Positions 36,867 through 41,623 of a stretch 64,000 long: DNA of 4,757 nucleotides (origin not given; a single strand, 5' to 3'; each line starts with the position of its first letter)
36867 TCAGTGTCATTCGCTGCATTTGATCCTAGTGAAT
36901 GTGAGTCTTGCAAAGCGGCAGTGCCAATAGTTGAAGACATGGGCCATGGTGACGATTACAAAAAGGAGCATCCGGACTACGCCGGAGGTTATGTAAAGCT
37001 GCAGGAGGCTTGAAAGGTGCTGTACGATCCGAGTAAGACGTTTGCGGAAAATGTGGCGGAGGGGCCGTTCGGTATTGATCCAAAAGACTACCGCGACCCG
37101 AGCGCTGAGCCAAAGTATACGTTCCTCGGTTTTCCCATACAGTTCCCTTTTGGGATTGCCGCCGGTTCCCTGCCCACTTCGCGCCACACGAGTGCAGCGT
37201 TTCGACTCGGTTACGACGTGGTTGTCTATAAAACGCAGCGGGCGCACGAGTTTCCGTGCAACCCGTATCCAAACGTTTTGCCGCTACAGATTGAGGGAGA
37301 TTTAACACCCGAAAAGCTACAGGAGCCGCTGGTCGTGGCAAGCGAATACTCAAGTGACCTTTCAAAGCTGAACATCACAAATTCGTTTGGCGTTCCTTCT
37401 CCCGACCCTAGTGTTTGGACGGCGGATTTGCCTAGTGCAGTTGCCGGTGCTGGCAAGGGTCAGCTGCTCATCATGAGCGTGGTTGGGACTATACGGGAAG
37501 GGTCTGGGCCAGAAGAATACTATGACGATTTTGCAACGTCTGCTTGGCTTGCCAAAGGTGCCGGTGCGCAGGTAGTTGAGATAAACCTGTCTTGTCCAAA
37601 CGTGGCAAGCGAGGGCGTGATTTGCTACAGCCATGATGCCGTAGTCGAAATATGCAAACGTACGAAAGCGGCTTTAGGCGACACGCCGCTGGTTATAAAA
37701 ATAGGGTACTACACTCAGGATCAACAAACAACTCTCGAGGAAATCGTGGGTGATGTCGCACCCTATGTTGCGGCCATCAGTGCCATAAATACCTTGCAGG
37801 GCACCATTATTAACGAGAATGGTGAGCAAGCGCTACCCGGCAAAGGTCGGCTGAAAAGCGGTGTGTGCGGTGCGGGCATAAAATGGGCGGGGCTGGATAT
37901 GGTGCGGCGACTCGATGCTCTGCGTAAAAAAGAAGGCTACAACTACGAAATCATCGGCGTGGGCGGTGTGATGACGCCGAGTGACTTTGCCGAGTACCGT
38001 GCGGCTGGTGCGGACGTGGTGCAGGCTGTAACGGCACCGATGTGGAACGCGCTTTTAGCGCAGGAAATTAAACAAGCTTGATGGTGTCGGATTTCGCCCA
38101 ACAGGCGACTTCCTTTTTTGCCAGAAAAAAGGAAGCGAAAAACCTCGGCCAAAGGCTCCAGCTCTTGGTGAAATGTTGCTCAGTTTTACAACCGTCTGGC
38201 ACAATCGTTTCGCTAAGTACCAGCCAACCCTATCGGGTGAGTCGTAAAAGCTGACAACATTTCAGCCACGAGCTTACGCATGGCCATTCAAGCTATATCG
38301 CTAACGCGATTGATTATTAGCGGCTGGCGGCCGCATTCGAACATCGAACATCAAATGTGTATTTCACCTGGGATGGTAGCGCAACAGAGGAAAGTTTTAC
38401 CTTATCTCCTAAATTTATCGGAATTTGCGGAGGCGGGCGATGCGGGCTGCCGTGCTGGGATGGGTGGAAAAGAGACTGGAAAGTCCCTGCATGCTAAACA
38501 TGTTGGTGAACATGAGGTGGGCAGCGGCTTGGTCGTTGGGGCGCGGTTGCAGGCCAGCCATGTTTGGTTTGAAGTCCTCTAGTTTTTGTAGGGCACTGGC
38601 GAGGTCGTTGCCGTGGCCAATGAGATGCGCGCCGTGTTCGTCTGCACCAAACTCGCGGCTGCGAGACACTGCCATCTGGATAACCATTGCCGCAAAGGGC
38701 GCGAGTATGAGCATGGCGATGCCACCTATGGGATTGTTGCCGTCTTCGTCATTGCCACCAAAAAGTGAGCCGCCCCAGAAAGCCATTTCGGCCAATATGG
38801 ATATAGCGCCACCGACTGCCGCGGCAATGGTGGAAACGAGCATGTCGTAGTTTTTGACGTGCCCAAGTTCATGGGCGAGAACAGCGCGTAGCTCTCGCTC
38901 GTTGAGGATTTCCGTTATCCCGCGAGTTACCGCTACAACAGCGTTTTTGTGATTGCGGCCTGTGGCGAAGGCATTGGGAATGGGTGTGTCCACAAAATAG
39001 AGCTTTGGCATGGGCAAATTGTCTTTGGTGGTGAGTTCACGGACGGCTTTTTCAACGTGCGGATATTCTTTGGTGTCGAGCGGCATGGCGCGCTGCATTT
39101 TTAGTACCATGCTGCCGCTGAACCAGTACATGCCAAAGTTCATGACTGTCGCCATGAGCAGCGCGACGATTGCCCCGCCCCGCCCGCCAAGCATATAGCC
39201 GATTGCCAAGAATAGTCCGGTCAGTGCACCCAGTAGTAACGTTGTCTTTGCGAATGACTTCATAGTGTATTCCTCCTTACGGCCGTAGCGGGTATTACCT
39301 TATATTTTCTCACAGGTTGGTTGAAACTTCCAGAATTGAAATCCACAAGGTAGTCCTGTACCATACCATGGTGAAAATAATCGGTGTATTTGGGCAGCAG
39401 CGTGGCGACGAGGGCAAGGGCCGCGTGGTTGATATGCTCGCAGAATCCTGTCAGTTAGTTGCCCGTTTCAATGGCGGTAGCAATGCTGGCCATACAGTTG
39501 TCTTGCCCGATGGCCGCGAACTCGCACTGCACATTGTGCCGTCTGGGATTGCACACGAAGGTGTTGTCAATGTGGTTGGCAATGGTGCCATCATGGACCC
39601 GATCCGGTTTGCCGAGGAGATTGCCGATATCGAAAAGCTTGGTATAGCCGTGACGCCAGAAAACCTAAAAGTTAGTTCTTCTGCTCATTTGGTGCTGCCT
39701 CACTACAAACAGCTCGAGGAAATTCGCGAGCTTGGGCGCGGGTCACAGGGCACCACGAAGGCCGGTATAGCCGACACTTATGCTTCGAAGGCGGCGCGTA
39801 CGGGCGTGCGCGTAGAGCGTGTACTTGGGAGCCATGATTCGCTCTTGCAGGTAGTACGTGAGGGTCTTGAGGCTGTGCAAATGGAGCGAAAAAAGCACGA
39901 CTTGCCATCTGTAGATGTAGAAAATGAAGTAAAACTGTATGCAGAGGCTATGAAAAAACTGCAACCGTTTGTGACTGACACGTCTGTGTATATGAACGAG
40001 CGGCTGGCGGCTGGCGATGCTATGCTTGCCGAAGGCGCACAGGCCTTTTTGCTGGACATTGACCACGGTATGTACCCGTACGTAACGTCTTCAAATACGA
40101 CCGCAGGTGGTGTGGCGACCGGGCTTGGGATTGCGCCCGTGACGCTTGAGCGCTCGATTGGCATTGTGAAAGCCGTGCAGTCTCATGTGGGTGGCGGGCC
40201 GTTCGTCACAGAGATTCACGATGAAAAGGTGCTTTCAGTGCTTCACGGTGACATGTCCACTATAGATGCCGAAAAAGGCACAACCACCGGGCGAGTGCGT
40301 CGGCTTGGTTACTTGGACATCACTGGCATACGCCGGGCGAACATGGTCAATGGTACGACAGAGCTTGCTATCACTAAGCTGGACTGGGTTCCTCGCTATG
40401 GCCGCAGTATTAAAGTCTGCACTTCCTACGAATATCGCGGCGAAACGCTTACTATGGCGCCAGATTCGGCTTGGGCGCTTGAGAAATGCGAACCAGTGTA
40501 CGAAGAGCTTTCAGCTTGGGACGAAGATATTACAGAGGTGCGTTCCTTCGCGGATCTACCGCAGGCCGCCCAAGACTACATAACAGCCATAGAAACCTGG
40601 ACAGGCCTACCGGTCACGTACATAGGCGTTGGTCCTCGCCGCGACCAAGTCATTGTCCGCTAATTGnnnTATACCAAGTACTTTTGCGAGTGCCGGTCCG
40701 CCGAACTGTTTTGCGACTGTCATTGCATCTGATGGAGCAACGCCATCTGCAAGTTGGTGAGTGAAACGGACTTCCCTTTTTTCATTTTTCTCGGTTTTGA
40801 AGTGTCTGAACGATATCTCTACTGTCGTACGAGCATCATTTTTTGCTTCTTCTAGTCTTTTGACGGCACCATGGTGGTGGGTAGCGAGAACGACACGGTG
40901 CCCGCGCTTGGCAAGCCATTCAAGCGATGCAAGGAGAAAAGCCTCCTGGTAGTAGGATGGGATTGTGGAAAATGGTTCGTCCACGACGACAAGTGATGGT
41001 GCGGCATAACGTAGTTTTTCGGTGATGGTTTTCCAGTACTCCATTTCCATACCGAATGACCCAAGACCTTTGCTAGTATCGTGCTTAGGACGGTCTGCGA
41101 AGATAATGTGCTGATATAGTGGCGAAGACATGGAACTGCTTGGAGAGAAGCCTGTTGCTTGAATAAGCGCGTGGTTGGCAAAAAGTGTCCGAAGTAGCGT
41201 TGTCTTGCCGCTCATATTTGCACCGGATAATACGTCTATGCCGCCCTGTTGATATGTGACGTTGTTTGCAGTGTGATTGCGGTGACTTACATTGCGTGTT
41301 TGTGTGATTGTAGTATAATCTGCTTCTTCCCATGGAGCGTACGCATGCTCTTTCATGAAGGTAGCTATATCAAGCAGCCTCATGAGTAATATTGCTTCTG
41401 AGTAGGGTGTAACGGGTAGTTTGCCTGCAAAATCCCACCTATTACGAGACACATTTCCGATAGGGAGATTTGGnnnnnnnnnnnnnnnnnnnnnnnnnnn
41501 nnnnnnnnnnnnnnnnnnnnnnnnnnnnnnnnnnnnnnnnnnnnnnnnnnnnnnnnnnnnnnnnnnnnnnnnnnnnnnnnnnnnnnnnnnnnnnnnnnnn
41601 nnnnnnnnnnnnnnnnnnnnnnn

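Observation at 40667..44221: Single-chain tandem MutS-type ATPase (intramolecular pseudo-dimer) with no recognisable mismatch-binding or nuclease domain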

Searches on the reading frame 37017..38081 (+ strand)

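Call 4: search_protein_families(library=pfam, proteins=[window:37017-38081:+], max_evalue=1)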
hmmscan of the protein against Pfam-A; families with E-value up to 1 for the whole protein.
window:37017-38081:+ (354 aa): 1 family
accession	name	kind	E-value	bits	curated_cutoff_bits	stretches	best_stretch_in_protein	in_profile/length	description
PF01180.27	DHO_dh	-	4.5e-19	69.2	27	1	163-350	105-282/291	Dihydroorotate dehydrogenase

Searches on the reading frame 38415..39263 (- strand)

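Call 4: search_protein_families(library=pfam, proteins=[window:38415-39263:-], max_evalue=1)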
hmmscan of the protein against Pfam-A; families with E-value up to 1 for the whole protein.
window:38415-39263:- (282 aa): 2 families
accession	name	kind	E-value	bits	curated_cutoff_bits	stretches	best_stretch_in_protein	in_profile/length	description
PF01435.24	Peptidase_M48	-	7.5e-36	124.1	20.3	1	68-280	5-184/186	Peptidase family M48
PF05569.17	Peptidase_M56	-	1e-05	25.3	31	1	33-149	109-217/296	BlaR1 peptidase M56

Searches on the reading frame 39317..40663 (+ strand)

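Call 4: search_protein_families(library=pfam, proteins=[window:39317-40663:+], max_evalue=1)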
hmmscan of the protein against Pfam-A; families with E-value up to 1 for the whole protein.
window:39317-40663:+ (448 aa): 1 family
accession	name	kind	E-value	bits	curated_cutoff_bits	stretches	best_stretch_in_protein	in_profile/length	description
PF00709.27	Adenylsucc_synt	-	1.2e-140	469.4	27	1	24-446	2-416/416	Adenylosuccinate synthetase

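Call 5: search_protein_families(library=ncbifam, proteins=[window:39317-40663:+], max_evalue=1)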
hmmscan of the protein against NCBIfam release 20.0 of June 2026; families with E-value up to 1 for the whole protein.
window:39317-40663:+ (448 aa): 6 families
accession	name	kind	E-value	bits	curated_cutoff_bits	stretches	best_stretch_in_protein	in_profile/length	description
NF002223.0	PRK01117.1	equivalog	4.9e-131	437.5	402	1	23-447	5-423/430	adenylosuccinate synthase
TIGR00184.1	purA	equivalog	2.6e-121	405.4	395.55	1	24-447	2-419/425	adenylosuccinate synthase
NF010355.0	PRK13783.1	equivalog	1.1e-82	278.4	445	1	23-446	4-402/404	adenylosuccinate synthase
NF010357.0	PRK13785.1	equivalog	1.4e-82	277.8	700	1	22-447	3-449/455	adenylosuccinate synthase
NF003295.0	PRK04293.1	equivalog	1.7e-55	188.3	368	3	208-359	142-286/337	adenylosuccinate synthetase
NF038379.2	amino_Aden_PurZ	exception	1.7e-27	96.5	300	1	24-345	4-292/293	succino-amino-deoxyadenylate synthase PurZ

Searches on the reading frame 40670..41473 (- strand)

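Call 45: search_protein_families(library=ncbifam, proteins=[window:40670-41473:-], max_evalue=0.00001)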
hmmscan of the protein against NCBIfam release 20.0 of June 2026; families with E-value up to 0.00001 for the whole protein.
window:40670-41473:- (268 aa): 4 families
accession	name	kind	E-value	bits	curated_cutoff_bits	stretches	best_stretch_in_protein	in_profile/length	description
NF052383.1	ATPase_KamC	equivalog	1.1e-21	77.3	300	1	64-207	295-434/508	lysine 5,6-aminomutase reactivase ATPase KamC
NF003810.1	PRK05399.1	equivalog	2.3e-10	39.8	480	1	64-247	587-764/793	DNA mismatch repair protein MutS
TIGR01070.1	mutS1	equivalog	4.9e-10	38.4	641.7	1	64-255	578-762/840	DNA mismatch repair protein MutS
NF010061.0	PRK13538.1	equivalog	6.8e-06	25.7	195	0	153-204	146-196/211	cytochrome c biogenesis heme-transporting ATPase CcmA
